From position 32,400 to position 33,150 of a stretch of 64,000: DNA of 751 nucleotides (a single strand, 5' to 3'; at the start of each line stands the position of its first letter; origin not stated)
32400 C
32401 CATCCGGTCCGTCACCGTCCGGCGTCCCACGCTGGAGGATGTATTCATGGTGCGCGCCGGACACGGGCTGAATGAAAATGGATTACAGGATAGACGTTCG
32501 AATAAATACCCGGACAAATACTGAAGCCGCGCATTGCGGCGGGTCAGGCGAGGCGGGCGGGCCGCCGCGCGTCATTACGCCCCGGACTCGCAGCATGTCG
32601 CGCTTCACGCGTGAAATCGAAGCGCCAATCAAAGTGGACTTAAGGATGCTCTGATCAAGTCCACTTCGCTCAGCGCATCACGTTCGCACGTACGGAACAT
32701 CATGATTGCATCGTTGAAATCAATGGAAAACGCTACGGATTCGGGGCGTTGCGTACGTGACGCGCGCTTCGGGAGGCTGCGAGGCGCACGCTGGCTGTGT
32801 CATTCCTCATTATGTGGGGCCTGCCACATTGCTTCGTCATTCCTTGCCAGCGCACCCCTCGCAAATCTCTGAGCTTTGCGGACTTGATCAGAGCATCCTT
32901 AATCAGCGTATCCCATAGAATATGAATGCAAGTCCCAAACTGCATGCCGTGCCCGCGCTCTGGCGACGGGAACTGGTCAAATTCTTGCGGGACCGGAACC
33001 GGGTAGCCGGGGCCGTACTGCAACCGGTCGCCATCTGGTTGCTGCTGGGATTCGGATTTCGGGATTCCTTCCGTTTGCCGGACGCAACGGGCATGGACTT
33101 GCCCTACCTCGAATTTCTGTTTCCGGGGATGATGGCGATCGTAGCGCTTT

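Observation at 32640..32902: Dense family of TTAA-flanked miniature elements (MITEs) sharing the terminal repeat of the resident IS5-family IS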

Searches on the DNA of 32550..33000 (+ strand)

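Call 14: search_rna_families(source=window, start=32550, end=33000, threshold=evalue, max_evalue=10)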
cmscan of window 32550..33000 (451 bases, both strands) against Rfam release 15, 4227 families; matches with E-value up to 10: 3.
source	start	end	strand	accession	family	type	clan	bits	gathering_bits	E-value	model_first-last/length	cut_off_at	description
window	32617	32679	-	RF03716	mir-7131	Gene; miRNA;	-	20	74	0.19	1-84/84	no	mir-7131 microRNA precursor family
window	32920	32981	-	RF04035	mir-7910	Gene; miRNA;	-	15.4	83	9.7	1-61/61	no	mir-7910 microRNA precursor family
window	32866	32920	-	RF01145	sR14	Gene; snRNA; snoRNA; CD-box;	-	13.9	38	0.27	1-54/54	no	Small nucleolar RNA sR14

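Call 72: search_dna_similar(query=window:32644-32898:+, collection=plasmids, mode=distant, max_rows=8)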
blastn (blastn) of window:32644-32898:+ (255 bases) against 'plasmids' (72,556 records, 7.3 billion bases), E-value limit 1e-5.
No match.
